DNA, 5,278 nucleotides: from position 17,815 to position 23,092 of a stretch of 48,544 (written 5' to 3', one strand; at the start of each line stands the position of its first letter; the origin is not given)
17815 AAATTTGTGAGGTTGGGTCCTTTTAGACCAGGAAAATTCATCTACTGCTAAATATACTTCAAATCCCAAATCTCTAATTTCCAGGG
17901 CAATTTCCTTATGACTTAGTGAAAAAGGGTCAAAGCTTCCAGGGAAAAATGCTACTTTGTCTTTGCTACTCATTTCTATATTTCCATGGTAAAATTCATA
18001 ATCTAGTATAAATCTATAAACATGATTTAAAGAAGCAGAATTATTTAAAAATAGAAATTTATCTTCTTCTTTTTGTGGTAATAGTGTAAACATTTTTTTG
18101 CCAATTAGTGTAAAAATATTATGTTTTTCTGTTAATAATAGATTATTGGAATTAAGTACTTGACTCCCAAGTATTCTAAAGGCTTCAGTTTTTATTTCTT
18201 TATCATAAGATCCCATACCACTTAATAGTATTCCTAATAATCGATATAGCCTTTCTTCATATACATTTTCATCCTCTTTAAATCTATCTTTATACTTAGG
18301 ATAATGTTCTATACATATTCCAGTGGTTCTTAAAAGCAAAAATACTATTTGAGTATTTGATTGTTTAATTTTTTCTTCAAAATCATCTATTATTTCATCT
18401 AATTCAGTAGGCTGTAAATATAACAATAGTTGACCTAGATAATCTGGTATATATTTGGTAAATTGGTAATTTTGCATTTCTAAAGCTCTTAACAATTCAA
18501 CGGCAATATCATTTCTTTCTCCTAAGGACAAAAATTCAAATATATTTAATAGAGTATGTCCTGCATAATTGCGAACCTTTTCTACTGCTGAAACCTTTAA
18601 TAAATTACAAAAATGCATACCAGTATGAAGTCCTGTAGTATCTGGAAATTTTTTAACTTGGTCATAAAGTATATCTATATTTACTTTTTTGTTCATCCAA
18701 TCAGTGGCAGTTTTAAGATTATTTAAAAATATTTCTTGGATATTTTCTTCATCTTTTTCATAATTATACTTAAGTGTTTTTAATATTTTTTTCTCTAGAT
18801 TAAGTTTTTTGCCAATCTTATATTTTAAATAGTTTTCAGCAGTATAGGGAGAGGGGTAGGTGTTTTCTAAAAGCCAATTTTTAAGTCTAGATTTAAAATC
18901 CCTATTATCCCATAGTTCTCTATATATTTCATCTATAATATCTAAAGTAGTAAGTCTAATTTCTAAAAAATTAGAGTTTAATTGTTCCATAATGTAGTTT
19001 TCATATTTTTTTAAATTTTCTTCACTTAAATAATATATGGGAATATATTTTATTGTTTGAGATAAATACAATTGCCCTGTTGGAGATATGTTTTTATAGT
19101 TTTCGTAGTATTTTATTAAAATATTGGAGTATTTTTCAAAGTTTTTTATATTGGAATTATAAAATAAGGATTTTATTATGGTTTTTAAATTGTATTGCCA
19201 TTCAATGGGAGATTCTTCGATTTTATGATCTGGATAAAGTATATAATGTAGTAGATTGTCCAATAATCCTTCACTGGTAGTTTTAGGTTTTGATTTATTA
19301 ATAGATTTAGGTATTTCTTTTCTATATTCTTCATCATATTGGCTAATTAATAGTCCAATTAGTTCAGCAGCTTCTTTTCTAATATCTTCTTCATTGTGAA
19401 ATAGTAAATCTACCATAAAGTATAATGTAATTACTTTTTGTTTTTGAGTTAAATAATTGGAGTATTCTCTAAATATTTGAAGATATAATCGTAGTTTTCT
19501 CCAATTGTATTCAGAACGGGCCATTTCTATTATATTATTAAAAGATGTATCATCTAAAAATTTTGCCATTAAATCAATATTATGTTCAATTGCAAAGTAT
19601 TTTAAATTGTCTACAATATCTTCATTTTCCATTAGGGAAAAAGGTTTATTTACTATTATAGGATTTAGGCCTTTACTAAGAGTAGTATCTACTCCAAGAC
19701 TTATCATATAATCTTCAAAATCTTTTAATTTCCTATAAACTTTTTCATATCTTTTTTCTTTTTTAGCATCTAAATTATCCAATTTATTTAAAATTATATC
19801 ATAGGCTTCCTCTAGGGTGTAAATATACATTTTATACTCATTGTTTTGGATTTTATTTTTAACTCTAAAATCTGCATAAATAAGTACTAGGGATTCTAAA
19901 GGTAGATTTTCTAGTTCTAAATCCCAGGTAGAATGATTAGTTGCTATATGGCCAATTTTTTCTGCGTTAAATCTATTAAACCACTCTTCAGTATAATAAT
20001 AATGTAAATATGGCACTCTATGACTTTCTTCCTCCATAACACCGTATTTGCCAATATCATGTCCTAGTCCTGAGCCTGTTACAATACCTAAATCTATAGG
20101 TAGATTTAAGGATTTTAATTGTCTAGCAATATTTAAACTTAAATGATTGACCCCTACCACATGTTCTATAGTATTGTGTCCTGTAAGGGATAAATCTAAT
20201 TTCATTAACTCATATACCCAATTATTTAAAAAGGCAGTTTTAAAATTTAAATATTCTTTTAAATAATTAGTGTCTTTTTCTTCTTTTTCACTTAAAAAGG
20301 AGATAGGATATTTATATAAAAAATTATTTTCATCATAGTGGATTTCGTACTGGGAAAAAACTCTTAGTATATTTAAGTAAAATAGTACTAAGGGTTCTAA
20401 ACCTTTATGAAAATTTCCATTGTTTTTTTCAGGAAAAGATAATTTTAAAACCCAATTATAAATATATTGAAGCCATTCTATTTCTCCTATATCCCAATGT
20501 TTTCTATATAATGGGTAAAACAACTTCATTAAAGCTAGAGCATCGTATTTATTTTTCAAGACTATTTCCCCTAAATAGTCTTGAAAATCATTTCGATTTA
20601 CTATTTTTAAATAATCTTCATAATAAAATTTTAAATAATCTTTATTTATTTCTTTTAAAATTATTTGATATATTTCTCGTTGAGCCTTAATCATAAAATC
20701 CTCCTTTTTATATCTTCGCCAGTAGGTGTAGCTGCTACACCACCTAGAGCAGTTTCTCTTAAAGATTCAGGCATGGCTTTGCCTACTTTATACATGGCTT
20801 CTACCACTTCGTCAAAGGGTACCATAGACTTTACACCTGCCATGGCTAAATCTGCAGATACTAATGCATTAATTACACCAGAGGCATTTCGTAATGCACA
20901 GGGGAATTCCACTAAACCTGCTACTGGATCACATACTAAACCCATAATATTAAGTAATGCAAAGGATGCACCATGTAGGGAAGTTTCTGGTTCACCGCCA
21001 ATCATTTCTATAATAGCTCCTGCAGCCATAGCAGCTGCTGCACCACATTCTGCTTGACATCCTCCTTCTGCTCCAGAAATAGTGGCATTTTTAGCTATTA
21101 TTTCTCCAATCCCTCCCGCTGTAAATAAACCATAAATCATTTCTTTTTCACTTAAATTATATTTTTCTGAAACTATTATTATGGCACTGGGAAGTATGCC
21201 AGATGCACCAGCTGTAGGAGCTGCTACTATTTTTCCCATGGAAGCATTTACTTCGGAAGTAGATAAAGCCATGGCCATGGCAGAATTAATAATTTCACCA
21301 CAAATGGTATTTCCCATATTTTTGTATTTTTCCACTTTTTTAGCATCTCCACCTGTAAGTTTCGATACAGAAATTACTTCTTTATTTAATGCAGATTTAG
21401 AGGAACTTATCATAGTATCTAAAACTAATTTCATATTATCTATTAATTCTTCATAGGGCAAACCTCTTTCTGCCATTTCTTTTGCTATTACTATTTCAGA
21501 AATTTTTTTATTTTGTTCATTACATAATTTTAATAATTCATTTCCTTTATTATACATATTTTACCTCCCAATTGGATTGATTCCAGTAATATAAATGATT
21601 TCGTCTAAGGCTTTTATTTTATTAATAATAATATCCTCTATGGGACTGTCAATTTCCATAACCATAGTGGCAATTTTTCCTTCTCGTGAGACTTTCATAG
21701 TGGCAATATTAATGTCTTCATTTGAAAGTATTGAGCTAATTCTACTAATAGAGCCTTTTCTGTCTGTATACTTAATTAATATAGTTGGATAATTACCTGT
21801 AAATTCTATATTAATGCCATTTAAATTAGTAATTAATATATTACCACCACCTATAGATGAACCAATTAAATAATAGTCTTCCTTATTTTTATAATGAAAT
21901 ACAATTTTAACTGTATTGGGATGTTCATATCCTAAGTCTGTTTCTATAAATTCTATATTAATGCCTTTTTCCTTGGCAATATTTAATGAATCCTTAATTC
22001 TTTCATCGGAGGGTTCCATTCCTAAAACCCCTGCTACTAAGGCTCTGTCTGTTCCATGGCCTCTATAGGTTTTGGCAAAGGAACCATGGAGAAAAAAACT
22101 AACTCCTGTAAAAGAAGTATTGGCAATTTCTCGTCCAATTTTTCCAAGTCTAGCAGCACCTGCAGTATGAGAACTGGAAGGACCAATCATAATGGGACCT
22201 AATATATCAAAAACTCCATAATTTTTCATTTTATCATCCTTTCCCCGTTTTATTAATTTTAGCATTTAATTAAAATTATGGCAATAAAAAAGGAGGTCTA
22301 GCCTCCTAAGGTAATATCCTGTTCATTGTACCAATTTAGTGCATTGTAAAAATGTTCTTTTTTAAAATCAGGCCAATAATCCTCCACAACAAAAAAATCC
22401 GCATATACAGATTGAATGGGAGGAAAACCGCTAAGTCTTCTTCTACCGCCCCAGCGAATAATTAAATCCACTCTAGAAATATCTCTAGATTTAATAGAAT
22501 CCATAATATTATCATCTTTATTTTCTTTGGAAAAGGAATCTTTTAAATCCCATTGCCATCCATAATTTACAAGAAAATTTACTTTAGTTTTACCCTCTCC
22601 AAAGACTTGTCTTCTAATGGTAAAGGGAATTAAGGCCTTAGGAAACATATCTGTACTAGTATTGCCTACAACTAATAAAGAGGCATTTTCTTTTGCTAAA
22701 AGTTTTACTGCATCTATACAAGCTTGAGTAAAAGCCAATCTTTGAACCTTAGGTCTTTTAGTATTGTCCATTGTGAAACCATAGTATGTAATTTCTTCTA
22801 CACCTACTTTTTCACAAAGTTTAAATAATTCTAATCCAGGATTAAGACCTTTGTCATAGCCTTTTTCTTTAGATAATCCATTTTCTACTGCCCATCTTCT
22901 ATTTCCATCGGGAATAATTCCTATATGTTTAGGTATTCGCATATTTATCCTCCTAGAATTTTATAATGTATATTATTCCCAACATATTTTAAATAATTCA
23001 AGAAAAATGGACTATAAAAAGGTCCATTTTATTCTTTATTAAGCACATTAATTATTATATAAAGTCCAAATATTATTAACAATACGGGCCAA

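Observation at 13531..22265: Five-gene translationally coupled operon joins L-serine dehydratase to an uncharacterised giant nucleotide-enzyme fusion, an odd LDH-like protein and an Fe-S flavoprotein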

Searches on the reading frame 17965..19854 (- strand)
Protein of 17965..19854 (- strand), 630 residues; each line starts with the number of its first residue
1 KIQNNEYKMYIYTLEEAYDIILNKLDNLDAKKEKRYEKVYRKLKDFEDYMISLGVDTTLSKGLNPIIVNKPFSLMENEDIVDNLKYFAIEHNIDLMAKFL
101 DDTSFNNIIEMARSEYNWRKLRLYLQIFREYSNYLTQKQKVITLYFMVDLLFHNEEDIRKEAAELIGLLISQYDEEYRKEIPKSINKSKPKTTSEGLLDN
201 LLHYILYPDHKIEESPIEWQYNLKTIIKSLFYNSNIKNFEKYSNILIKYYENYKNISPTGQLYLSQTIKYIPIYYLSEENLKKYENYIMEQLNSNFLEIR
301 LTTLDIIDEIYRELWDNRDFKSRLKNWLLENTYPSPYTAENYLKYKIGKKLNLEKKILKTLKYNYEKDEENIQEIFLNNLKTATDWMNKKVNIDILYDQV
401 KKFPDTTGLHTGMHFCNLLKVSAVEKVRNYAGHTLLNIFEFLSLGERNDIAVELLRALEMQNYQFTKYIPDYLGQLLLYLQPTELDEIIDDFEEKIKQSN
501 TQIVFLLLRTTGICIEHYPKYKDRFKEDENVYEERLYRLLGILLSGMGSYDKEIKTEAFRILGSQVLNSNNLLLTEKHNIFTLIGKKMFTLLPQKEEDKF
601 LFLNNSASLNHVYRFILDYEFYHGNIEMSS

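Call 20: search_protein_families(library=pfam, max_evalue=5, proteins=[window:17965-19854:-])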
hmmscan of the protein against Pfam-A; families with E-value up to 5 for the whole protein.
window:17965-19854:- (630 aa): 4 families
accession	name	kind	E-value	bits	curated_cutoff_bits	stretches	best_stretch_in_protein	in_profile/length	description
PF20867.3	UVSSA_N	-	0.017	15.2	23.8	1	277-313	35-71/142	UVSSA N-terminal domain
PF00307.36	CH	-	0.029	15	26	1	381-444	5-71/109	Calponin homology (CH) domain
PF23702.2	ARM_ECM29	-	0.092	12.7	27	1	146-181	89-125/212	ECM29, ARM-like repeats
PF07072.16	ZapD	-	0.12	12.5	27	1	433-468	24-59/210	Cell division protein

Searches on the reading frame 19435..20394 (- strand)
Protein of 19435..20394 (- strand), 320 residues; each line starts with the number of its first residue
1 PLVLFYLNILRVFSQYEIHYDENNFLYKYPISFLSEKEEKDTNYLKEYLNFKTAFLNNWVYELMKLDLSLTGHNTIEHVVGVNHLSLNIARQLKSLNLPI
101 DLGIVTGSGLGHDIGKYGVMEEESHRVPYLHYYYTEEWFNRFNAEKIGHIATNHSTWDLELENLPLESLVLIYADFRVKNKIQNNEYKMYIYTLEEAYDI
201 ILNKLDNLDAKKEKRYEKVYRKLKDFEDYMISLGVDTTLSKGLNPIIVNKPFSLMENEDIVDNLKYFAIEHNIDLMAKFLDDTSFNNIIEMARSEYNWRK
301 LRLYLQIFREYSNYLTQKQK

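Call 80: search_protein_families(library=ncbifam, proteins=[window:19435-20394:-], max_evalue=1)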
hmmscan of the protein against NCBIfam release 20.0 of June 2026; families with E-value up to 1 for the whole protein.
window:19435-20394:- (320 aa): 3 families
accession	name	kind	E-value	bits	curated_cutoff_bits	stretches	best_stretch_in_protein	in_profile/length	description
TIGR00295.1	TIGR00295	hypoth_equivalog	0.00033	20.4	172.35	1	73-219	12-153/164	TIGR00295 family protein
NF045665.1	NTPtran_DVU1551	equivalog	0.00034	19.8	315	1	45-179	189-312/359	DVU_1551 family NTP transferase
TIGR00277.1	HDIG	domain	0.0008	19.2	27.6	1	72-118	2-43/84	HDIG domain-containing metalloprotein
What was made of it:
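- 19840..20187 (-): HD (HDIG-type) phosphohydrolase domain, residues ~170-285. The domain is not YqeK-type (call 80).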

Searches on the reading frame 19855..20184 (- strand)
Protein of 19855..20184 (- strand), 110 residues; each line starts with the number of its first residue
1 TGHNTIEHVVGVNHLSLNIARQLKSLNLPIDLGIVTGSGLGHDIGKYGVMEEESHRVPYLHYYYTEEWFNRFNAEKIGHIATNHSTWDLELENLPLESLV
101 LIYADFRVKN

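Call 20: search_protein_families(library=pfam, max_evalue=5, proteins=[window:19855-20184:-])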
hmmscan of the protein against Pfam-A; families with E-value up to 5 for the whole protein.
window:19855-20184:- (110 aa): 1 family
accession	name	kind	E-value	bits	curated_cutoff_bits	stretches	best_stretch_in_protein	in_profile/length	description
PF01966.28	HD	-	3e-06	27.9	22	1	5-105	1-111/116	HD domain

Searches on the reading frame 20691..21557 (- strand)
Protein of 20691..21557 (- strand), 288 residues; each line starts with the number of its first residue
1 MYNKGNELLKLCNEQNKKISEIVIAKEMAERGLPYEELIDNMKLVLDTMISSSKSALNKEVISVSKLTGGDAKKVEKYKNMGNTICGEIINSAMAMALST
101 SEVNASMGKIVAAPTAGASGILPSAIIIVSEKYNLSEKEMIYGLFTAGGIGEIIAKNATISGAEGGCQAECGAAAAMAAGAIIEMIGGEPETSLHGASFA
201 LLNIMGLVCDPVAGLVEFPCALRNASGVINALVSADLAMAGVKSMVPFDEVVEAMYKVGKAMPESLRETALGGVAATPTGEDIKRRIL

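Call 3: search_protein_families(library=pfam, proteins=[window:20691-21557:-])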
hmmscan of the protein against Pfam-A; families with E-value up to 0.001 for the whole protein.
window:20691-21557:- (288 aa): 1 family
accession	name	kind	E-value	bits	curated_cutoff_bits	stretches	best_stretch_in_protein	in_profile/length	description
PF03313.21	SDH_alpha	-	6.8e-78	262.3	26.4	1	14-275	1-260/260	Serine dehydratase alpha chain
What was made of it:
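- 20691..21557 (-): sdaAA, the L-serine dehydratase alpha subunit (288 aa). Its stop overlaps the giant gene's start as ATGA. Pfam SDH_alpha, E 6.8e-78 (call 3).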

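Call 4: search_protein_families(library=ncbifam, proteins=[window:20691-21557:-])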
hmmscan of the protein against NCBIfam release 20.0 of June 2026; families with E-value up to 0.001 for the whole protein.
window:20691-21557:- (288 aa): 4 families
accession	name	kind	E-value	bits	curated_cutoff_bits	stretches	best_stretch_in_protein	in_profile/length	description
TIGR00718.1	sda_alpha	equivalog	2.6e-114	381.3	243.2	1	1-288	1-287/300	L-serine ammonia-lyase, iron-sulfur-dependent, subunit alpha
TIGR00720.1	sda_mono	equivalog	2.7e-55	188.1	345.1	1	2-276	170-448/450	L-serine ammonia-lyase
NF011614.0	PRK15040.1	equivalog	3.1e-41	141.8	873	1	5-275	174-448/454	L-serine ammonia-lyase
NF011598.0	PRK15023.1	equivalog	1.8e-38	132.6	942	1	4-275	173-448/454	L-serine ammonia-lyase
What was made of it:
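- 20691..21557 (-): TIGR00718 scores 381 bits against a cut-off of 243 (call 4).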

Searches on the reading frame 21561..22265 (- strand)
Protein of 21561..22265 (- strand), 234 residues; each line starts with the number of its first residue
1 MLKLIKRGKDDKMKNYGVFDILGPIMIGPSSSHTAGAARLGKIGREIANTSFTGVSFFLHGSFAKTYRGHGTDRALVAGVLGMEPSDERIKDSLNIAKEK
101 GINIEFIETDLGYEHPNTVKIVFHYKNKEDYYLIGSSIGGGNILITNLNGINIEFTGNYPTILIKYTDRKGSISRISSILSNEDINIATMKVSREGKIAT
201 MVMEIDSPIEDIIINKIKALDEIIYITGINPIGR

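Call 3: search_protein_families(library=pfam, proteins=[window:21561-22265:-])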
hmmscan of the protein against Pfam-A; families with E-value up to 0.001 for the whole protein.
window:21561-22265:- (234 aa): 4 families
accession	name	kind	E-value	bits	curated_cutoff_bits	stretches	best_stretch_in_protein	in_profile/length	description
PF03315.21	SDH_beta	-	1.8e-13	51.5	26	1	18-97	2-85/155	Serine dehydratase beta chain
PF01842.31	ACT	-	7.3e-10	38.9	27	1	161-221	2-65/66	ACT domain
PF22629.2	ACT_AHAS_ss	-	2.5e-05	24.8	27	1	167-224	6-66/67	AHAS small subunit-like ACT domain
PF13291.12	ACT_4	-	0.00045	21.3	27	1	161-206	8-55/80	ACT domain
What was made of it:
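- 21561..22229 (-): sdaAB, the L-serine dehydratase beta subunit with an ACT domain. 222 aa with the corrected start; the ORF as listed runs to 22265. Pfam finds SDH_beta plus ACT (call 3).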

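Call 4: search_protein_families(library=ncbifam, proteins=[window:21561-22265:-])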
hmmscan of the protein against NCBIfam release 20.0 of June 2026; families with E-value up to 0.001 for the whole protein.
window:21561-22265:- (234 aa): 6 families
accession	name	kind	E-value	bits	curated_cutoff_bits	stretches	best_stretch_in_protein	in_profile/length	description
TIGR00719.1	sda_beta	equivalog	6.2e-79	264.6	161.2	1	13-216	1-207/208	L-serine ammonia-lyase, iron-sulfur-dependent subunit beta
TIGR01327.1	PGDH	equivalog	1.9e-23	83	454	1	37-228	330-522/525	phosphoglycerate dehydrogenase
TIGR00720.1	sda_mono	equivalog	7.9e-10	38.2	345.1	1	18-95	3-84/450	L-serine ammonia-lyase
NF011614.0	PRK15040.1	equivalog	8.2e-07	28.4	873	1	18-92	4-82/454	L-serine ammonia-lyase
NF011598.0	PRK15023.1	equivalog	2.2e-05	23.6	942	1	19-90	5-80/454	L-serine ammonia-lyase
NF008759.0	PRK11790.1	equivalog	0.00015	20.6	404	1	143-225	323-405/410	phosphoglycerate dehydrogenase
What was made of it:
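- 21561..22229 (-): TIGR00719 scores 264.6 bits against a cut-off of 161 (call 4).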

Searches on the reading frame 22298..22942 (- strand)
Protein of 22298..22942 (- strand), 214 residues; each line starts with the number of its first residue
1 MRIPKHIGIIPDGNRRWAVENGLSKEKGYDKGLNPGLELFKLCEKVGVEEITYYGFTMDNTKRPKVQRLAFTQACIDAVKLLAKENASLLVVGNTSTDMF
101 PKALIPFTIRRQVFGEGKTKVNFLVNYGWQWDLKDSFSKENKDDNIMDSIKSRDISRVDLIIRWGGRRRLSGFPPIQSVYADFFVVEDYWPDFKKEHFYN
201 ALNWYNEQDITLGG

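Call 3: search_protein_families(library=pfam, proteins=[window:22298-22942:-])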
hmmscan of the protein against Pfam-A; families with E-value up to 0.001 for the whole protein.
window:22298-22942:- (214 aa): 1 family
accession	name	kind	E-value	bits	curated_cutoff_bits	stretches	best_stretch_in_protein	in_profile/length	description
PF01255.24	Prenyltransf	-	4.8e-40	137.9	27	1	10-210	1-216/219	Putative undecaprenyl diphosphate synthase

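Call 4: search_protein_families(library=ncbifam, proteins=[window:22298-22942:-])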
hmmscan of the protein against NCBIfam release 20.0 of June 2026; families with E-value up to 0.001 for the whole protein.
window:22298-22942:- (214 aa): 16 families
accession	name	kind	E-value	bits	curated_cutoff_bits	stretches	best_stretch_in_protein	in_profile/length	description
TIGR00055.1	uppS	equivalog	1.7e-30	106.1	109.55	1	3-208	1-223/228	polyprenyl diphosphate synthase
NF011403.0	PRK14828.1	equivalog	2.1e-29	102.7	348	1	3-209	28-253/258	isoprenyl transferase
NF011405.0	PRK14830.1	equivalog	1.5e-27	96.8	304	1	2-213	21-249/251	undecaprenyl pyrophosphate synthase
NF011406.0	PRK14831.1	subfamily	7e-27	94.2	375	1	2-212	22-249/256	undecaprenyl pyrophosphate synthase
NF011407.0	PRK14833.1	equivalog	1.2e-26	93.8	325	2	140-213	157-230/233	di-trans,poly-cis-decaprenylcistransferase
NF011409.0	PRK14835.1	equivalog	8.1e-26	90.9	425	2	2-67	44-109/279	isoprenyl transferase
NF011408.0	PRK14834.1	equivalog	6.5e-25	88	348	1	2-214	16-245/252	isoprenyl transferase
NF011412.0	PRK14839.1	equivalog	6.2e-24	84.7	334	1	6-214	12-228/240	di-trans,poly-cis-decaprenylcistransferase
NF011411.0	PRK14838.1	equivalog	3.4e-23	82.2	417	1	2-210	11-234/244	isoprenyl transferase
NF011414.0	PRK14841.1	equivalog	3.7e-23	82.4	401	1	1-214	1-229/233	isoprenyl transferase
NF011404.0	PRK14829.1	equivalog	7e-23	81.2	372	1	2-213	29-257/260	isoprenyl transferase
NF011415.0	PRK14842.1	equivalog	7.5e-23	81.2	360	1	2-214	7-237/241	isoprenyl transferase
NF007596.1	PRK10240.1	equivalog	7e-22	78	418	1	4-214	16-243/251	(2E,6E)-farnesyl-diphosphate-specific ditrans,polycis-undecaprenyl-diphosphate synthase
NF011410.0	PRK14837.1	equivalog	2.2e-21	76.5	342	1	3-207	6-223/230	undecaprenyl pyrophosphate synthase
NF011413.0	PRK14840.1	equivalog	7.9e-18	65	410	1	2-208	17-244/250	isoprenyl transferase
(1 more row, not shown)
